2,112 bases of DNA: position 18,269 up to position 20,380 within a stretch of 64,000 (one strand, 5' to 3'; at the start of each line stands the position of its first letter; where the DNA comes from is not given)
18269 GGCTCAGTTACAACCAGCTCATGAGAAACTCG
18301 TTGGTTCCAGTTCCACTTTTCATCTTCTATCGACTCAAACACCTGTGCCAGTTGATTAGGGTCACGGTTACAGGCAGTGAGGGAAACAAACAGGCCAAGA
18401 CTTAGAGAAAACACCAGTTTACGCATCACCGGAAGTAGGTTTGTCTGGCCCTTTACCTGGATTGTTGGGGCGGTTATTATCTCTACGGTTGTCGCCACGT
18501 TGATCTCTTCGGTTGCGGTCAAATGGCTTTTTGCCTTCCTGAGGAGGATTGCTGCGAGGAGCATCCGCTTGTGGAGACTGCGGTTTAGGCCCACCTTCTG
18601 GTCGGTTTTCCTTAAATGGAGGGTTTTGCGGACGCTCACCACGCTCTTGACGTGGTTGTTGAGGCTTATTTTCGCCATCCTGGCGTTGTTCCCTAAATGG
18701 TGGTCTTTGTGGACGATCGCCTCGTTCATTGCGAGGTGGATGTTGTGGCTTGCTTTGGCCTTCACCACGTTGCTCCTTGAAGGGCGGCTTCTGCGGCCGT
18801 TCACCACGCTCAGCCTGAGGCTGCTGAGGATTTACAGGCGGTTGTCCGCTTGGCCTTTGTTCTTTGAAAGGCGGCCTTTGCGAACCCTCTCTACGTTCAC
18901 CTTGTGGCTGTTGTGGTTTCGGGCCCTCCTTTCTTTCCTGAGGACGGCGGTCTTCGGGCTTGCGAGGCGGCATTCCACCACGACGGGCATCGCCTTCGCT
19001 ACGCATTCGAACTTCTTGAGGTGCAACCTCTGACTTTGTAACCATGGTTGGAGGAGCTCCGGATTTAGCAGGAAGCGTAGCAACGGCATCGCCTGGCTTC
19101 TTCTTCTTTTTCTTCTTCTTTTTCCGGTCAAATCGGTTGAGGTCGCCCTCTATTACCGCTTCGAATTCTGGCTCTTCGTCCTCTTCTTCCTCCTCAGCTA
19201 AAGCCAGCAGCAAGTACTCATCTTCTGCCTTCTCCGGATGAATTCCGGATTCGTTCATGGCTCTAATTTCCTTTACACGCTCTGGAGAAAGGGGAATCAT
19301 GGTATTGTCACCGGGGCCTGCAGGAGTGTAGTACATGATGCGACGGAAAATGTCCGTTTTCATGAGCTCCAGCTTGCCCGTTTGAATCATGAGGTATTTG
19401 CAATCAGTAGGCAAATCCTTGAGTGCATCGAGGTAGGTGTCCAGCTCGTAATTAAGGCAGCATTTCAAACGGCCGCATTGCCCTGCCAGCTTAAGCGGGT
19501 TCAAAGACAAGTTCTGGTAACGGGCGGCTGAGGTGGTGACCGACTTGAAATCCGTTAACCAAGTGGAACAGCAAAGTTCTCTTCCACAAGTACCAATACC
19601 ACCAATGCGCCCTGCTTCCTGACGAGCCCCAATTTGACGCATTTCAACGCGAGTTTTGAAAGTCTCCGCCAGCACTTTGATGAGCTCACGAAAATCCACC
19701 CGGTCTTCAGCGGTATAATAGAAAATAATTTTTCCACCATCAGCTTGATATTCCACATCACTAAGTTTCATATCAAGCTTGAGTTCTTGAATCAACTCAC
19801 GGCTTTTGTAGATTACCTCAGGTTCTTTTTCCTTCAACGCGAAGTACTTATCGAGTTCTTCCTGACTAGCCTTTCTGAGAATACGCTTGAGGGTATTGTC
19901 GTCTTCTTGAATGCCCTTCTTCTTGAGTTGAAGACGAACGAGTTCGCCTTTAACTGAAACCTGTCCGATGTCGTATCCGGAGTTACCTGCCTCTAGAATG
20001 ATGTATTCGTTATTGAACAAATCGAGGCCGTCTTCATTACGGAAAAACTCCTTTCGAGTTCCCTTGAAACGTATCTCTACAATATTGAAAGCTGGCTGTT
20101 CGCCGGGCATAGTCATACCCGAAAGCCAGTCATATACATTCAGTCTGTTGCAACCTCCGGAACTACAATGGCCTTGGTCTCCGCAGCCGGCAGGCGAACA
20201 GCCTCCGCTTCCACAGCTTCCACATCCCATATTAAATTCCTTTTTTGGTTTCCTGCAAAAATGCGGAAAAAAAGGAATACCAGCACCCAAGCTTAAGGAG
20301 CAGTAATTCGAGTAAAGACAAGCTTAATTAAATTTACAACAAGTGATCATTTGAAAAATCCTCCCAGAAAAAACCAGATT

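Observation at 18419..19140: PSP1/RicT-like protein carrying an (AAG/AAA)9 poly-lysine tract and four roughly 28-aa Pro/Gln/Glu/Arg-rich repeats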

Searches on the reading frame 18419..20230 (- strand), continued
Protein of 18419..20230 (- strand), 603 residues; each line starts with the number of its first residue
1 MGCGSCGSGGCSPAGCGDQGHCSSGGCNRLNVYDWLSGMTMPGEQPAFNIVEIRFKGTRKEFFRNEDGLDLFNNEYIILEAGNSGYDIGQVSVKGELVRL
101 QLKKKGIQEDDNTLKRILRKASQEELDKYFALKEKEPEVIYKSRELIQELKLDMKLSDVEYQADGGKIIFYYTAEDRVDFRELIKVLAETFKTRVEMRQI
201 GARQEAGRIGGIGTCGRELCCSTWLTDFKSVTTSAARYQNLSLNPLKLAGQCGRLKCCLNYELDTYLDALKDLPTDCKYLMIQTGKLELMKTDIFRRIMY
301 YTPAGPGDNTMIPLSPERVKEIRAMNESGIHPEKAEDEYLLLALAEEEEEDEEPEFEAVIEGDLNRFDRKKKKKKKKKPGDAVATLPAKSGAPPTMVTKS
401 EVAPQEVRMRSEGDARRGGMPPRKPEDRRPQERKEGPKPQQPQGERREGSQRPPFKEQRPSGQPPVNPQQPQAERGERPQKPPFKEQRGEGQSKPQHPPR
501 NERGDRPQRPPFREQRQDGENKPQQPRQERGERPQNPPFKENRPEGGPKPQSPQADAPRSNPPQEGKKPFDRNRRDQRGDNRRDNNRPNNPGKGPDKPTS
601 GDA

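Call 80: fold_search(model_id=the predicted structure, library=pdb)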
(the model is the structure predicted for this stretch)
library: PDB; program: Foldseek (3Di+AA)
matches with E <= 10: 551; with E <= 0.001: 0
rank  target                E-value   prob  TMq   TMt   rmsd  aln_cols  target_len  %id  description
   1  9bct_M                2.8e-02  0.96  0.09  0.08   5.5        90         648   21  Cryo-EM structure of Thermococcus kodakarensis FttA-dependent transcription pre-termination complex containing 44 nt R (released 2024-07-31)
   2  3gku_B                7.0e-02  0.60  0.09  0.24  13.1       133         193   14  Crystal structure of a probable RNA-binding protein from Clostridium symbiosum ATCC 14940 (released 2009-03-31)
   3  9guw_D                1.0e-01  0.87  0.10  0.26   4.6        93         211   19  30S-TEC (TEC in expressome position) Inactive state 2 (released 2024-11-20)
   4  9g5b_a                1.1e-01  0.80  0.09  0.40   7.0        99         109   13  Assembly intermediate of human mitochondrial ribosome small subunit (State A) (released 2025-04-23)
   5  6ys5_d                1.1e-01  0.63  0.10  0.23   5.5        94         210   15  Acinetobacter baumannii ribosome-amikacin complex - 30S subunit head (released 2020-09-16)
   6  2e7g_MODEL_1_A        1.2e-01  0.85  0.10  0.39   4.6       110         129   11  Solution structure of putative ribosome-binding factor A (RbfA) from human mutochondrial precursor (released 2007-07-10)
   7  2dyj_B                1.3e-01  0.99  0.10  0.56   3.2        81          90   20  Crystal structure of ribosome-binding factor A from Thermus thermophilus HB8 (released 2007-03-14)
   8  6dcr_B                1.3e-01  0.99  0.10  0.10   3.2        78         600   15  E. coli PriA helicase winged helix domain deletion protein (released 2018-09-05)
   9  8rwg_b                1.4e-01  0.69  0.10  0.24   5.9        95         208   17  PAO1 wild-type ribosome, R, reference map (released 2025-02-12)
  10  1ib8                  1.4e-01  0.44  0.10  0.30  14.4       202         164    9  SOLUTION STRUCTURE AND FUNCTION OF A CONSERVED PROTEIN SP14.3 ENCODED BY AN ESSENTIAL STREPTOCOCCUS PNEUMONIAE GENE (released 2002-03-27)
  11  9a74_B                1.4e-01  0.30  0.09  0.14  13.7       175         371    7  Integrative model of YKUJ-NUSA by crosslinking MS and deep learning (released 2024-09-18)
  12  9bct_J                1.5e-01  0.90  0.08  0.08   3.7        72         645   25  Cryo-EM structure of Thermococcus kodakarensis FttA-dependent transcription pre-termination complex containing 44 nt R (released 2024-07-31)
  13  9h90_C                1.5e-01  0.89  0.11  0.28   4.4        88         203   19  Cryo-EM structure of the Vibrio natrigens 30S ribosomal subunit in complex with spectinomycin. (released 2025-05-21)
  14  5mdv_h                1.5e-01  0.77  0.10  0.26   4.9        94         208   19  Structure of ArfA and RF2 bound to the 70S ribosome (accommodated state) (released 2016-12-14)
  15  8fak_H                1.7e-01  0.98  0.09  0.09   2.7        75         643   16  DNA replication fork binding triggers structural changes in the PriA DNA helicase that regulate the PriA-PriB replicat (released 2023-05-10)
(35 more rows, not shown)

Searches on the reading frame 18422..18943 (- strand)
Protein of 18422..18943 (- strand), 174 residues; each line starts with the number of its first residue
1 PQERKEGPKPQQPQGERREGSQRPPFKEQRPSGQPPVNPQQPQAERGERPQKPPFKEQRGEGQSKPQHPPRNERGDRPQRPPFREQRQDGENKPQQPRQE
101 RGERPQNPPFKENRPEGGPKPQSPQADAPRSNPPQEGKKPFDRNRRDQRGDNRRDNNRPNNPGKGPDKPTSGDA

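Call 67: find_homologous_proteins(query=window:18422-18943:-, max_evalue=0.001)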
Query seq(174 aa): 51 candidates shared short words with the query, none scored E <= 0.001.

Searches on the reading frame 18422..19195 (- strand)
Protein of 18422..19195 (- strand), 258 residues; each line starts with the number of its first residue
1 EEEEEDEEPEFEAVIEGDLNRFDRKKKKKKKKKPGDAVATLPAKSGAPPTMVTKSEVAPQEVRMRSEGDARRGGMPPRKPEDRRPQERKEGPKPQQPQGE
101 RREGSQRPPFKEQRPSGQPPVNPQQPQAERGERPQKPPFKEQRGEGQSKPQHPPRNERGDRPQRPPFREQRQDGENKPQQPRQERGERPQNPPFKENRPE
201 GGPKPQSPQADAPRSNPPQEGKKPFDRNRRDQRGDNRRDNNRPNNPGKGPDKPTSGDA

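Call 65: search_solved_structures(query=window:18422-19195:-, max_evalue=1)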
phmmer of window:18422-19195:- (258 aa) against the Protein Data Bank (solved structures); distinct sequences matched with E-value up to 1: 0.

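Call 66: search_protein_families(library=pfam, proteins=[window:18422-19195:-], max_evalue=10)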
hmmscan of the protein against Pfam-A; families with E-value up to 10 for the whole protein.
window:18422-19195:- (258 aa): 0 families

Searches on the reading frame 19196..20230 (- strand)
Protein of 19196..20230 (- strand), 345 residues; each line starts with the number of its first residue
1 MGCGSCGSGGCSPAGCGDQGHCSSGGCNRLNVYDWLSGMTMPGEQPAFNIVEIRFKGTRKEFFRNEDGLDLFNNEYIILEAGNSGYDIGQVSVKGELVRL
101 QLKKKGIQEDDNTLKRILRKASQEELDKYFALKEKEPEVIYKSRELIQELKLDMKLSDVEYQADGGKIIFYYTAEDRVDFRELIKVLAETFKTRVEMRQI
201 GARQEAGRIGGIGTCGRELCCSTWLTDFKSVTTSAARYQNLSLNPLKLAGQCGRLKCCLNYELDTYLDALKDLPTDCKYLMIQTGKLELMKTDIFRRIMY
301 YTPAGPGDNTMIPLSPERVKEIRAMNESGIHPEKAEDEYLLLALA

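Call 23: search_protein_representatives(protein=window:19196-20230:-)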
Query: 345 residues. Proteins with E-value up to 0.001 (for the whole library): 7806; up to 1e-10: 5171; up to 1e-30: 2645. The best 150 are listed.
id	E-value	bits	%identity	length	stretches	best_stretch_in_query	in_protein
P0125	1.4e-133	461.6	60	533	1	1-339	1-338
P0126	8.0e-130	449.2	61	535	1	1-338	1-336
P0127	4.8e-122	423.6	58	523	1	1-334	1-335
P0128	3.9e-121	420.6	60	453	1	1-336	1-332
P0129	2.0e-118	411.8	58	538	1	1-333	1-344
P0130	2.0e-118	411.8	57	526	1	1-336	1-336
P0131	1.3e-117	409.0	53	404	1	1-333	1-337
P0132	6.4e-117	406.8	55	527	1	1-333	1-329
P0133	6.9e-115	400.1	55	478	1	5-334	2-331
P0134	4.2e-114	397.5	59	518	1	1-331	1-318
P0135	6.9e-114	396.8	54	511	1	1-339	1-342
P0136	1.5e-113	395.7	57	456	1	6-332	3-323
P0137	3.1e-113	394.7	55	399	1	1-336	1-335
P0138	5.9e-113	393.7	54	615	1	2-335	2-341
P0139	4.1e-112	391.0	56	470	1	1-337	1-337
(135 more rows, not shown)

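Call 64: search_solved_structures(query=window:19196-20230:-, max_evalue=0.001)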
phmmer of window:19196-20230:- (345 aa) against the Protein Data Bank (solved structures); distinct sequences matched with E-value up to 0.001: 0.

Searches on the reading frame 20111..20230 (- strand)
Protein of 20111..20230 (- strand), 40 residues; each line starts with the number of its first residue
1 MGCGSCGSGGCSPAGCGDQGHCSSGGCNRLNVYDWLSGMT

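Call 66: search_protein_families(library=pfam, proteins=[window:20111-20230:-], max_evalue=10)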
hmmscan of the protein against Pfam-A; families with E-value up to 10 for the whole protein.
window:20111-20230:- (40 aa): 0 families
